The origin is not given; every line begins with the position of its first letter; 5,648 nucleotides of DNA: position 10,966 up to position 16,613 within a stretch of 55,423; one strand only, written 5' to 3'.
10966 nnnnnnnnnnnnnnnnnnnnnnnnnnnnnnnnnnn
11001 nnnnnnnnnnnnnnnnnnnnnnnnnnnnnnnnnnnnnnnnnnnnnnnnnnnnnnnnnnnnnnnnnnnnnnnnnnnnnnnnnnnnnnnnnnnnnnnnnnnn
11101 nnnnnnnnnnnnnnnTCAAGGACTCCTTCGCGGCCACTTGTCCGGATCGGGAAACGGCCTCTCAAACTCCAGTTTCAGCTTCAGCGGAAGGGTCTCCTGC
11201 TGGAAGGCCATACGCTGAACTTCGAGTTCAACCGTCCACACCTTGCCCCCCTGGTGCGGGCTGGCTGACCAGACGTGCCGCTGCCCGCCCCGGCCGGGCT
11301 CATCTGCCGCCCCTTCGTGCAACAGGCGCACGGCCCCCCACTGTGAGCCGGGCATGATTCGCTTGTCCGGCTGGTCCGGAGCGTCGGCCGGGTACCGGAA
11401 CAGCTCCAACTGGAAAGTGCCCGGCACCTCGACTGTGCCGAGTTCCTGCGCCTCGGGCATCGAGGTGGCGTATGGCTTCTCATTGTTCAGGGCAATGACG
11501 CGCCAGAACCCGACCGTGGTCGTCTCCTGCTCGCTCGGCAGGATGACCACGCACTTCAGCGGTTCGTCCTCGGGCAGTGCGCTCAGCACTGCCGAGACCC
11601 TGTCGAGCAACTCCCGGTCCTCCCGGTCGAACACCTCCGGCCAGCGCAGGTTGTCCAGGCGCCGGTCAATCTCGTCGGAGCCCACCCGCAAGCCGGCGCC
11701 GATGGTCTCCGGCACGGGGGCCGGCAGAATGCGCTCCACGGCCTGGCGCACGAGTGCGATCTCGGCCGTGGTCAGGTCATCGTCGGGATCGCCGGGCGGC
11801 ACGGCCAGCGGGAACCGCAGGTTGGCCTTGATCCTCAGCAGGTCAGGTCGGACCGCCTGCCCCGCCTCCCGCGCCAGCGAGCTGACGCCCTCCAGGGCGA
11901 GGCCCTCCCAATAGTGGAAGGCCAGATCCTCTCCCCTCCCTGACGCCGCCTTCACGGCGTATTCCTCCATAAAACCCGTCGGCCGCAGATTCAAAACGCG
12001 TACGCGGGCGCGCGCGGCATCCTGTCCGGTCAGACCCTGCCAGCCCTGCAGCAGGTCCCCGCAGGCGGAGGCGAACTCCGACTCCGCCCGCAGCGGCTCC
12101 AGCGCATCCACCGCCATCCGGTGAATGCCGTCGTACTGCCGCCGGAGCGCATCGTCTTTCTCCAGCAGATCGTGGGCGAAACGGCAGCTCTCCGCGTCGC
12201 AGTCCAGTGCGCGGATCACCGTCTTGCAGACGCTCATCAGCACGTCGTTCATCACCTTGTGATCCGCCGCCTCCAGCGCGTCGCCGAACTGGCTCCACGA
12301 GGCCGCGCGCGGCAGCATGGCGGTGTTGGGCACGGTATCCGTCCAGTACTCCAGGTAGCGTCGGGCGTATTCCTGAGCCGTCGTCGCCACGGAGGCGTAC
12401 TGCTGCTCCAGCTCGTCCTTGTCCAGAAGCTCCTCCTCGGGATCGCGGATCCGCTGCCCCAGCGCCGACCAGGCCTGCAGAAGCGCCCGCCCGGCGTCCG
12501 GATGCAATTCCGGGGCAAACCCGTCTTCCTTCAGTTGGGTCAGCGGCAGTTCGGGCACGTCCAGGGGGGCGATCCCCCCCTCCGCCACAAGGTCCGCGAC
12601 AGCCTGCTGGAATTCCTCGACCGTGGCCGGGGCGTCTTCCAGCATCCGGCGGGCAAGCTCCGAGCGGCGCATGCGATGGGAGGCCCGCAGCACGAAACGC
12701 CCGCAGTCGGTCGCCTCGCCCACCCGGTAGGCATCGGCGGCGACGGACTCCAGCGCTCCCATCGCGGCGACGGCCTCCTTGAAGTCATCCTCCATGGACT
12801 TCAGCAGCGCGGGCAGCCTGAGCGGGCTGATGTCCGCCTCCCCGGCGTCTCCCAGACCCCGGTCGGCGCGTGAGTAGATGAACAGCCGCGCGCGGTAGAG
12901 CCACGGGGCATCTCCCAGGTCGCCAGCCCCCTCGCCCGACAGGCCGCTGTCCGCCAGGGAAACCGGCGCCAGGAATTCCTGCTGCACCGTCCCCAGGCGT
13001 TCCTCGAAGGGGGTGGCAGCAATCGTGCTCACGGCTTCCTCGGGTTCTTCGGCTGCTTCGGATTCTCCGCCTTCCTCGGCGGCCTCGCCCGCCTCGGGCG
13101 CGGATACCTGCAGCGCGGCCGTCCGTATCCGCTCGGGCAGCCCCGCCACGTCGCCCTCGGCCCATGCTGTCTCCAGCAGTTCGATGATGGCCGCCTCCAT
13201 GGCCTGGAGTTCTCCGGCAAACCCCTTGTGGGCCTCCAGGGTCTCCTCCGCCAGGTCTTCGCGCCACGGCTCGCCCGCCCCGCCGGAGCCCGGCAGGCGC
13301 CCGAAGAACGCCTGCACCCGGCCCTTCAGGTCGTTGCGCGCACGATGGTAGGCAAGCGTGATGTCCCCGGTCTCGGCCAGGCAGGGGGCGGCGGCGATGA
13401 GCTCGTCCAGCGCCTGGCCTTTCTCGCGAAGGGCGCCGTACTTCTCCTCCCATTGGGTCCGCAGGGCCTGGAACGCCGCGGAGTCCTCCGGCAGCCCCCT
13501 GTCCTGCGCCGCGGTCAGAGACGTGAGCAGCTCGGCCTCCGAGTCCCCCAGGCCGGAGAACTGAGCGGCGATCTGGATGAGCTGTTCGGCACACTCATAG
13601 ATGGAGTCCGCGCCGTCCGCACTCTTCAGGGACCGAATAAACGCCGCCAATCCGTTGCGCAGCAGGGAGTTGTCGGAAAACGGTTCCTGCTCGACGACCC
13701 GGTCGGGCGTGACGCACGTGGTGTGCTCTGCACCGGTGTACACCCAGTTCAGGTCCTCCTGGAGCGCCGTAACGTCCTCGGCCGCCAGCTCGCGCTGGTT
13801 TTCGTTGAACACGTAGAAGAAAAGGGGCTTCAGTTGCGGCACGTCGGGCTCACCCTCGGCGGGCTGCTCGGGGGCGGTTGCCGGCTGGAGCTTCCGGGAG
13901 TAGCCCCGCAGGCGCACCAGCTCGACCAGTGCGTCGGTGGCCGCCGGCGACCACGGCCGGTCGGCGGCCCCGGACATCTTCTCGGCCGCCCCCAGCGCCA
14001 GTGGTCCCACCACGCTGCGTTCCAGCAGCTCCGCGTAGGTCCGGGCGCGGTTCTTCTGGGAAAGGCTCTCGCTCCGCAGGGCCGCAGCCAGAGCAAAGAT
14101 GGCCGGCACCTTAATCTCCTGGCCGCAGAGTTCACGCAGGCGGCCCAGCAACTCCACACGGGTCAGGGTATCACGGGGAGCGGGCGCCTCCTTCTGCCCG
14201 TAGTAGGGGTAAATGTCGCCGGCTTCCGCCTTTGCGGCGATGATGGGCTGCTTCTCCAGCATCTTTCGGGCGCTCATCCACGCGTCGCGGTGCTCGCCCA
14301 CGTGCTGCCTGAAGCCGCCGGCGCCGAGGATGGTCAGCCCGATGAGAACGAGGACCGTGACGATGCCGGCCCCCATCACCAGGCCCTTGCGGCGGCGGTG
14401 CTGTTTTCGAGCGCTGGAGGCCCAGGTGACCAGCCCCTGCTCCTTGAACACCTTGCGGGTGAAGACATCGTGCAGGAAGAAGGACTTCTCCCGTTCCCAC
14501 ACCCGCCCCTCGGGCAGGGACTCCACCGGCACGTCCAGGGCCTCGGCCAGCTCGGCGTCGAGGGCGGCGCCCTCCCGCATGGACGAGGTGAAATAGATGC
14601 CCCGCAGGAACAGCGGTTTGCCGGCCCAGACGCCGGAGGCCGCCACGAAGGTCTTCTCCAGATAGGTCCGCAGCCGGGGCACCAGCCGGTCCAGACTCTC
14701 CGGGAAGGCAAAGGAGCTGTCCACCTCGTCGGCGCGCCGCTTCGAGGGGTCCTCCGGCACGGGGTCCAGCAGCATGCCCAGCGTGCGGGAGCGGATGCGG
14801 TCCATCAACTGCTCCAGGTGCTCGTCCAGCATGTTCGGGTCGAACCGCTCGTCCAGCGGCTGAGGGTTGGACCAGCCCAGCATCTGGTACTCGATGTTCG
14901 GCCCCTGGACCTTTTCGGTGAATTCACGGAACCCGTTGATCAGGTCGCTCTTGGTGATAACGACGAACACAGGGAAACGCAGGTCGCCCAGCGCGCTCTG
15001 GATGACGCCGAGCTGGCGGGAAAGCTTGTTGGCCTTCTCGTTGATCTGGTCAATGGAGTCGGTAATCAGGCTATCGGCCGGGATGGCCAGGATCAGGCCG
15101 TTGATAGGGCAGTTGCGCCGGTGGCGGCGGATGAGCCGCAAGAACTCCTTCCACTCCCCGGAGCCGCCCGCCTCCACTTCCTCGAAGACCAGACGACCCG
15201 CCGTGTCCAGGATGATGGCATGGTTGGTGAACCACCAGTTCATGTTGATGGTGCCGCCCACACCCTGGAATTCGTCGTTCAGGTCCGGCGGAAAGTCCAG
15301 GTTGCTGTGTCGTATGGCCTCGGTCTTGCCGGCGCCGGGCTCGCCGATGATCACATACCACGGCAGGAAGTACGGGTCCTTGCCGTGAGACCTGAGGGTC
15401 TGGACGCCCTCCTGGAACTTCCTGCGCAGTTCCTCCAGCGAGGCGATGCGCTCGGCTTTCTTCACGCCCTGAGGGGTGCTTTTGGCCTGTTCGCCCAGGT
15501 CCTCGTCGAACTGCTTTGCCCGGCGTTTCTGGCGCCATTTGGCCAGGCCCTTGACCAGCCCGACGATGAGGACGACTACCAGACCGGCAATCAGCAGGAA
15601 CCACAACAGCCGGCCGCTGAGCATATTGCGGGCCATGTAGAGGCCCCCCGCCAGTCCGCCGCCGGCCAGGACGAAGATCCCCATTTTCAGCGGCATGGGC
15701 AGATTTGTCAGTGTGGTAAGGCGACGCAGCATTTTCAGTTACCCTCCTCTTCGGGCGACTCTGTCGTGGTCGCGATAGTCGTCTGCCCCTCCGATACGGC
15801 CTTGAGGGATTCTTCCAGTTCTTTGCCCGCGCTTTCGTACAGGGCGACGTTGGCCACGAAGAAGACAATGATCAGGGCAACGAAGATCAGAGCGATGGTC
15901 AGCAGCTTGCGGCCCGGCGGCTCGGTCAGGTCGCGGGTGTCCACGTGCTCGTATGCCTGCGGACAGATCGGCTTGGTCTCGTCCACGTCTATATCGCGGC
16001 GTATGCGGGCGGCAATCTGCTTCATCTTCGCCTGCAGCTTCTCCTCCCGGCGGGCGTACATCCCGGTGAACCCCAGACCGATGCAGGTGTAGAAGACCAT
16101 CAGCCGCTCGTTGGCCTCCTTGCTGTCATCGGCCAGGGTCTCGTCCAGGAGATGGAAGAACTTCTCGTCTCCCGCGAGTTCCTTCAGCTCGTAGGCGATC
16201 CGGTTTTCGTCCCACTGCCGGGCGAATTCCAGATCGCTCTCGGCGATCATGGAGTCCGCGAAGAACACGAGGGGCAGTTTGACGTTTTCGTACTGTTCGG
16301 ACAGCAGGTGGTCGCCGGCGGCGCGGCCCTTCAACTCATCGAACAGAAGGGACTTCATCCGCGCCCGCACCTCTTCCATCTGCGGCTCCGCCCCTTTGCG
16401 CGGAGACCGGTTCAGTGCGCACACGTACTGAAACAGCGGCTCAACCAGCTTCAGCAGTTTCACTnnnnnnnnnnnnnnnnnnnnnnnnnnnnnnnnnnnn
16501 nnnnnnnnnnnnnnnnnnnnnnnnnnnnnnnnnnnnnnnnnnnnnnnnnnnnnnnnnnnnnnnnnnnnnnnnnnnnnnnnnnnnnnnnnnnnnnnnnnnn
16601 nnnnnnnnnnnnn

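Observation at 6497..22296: The TagF fusion and the PpkA-like protein carry paralogous copies of the same ~1130-aa ectodomain (6497-9895 and 18907-22296)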

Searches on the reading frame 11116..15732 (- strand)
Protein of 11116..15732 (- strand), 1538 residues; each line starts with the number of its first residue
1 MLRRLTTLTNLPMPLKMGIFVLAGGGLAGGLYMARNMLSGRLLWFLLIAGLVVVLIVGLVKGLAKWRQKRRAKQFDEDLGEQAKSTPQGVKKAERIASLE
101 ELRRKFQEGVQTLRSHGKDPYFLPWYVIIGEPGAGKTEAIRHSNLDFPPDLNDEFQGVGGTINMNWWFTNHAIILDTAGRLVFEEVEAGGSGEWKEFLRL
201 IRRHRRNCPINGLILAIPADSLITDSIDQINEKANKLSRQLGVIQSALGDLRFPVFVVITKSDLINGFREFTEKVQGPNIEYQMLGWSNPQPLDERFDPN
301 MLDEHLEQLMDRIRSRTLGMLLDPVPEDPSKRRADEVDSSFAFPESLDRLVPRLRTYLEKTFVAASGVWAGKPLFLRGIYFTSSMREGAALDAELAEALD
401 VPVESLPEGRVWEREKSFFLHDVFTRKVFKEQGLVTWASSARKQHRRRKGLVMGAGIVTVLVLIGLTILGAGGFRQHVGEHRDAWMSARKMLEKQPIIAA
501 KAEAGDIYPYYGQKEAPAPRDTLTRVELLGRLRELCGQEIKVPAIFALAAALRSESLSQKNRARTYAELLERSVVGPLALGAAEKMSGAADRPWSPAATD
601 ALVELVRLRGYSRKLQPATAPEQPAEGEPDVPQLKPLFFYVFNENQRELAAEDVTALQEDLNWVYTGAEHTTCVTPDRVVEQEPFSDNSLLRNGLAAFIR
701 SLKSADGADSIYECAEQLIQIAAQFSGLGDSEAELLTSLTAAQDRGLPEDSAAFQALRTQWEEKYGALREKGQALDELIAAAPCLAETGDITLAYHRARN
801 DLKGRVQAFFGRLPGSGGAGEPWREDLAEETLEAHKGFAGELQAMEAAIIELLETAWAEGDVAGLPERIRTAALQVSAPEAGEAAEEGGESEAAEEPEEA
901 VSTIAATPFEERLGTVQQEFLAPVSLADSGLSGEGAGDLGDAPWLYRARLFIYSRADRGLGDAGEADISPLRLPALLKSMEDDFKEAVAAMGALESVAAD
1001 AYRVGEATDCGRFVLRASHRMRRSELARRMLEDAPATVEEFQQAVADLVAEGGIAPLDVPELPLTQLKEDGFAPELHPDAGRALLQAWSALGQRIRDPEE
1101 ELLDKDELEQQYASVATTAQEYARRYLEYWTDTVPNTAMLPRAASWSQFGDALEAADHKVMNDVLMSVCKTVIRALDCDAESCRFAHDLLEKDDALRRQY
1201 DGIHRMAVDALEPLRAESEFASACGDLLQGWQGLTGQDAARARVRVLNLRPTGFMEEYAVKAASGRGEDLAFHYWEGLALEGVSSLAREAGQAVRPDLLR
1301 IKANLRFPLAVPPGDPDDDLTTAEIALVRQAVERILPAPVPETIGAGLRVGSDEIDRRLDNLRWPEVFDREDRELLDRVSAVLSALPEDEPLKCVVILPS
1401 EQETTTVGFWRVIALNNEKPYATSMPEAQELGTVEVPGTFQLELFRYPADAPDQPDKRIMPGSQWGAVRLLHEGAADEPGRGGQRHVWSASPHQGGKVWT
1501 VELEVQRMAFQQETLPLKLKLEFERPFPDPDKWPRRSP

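Call 8: search_protein_families(library=pfam, proteins=[window:11116-15732:-], max_evalue=0.01)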
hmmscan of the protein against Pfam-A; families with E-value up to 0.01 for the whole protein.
window:11116-15732:- (1538 aa): 2 families
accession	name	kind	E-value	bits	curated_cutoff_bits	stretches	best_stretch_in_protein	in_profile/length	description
PF14331.11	IcmF-related_N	-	1.1e-50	172.9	25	1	191-454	5-257/259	IcmF-related N-terminal domain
PF12191.14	stn_TNFRSF12A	-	0.0012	19.7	24.9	1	39-85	74-120/129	Tumour necrosis factor receptor stn_TNFRSF12A_TNFR domain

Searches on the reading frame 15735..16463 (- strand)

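Call 8: search_protein_families(library=pfam, proteins=[window:15735-16463:-], max_evalue=0.01)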
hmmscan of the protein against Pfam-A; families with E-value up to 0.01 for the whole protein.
window:15735-16463:- (242 aa): 2 families
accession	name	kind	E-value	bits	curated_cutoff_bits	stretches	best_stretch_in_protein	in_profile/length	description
PF09850.14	DotU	-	4.6e-24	85.6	27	1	3-203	2-201/205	Type VI secretion system protein DotU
PF04689.18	S1FA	-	0.0089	16.6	21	0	190-219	13-42/66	DNA binding protein S1FA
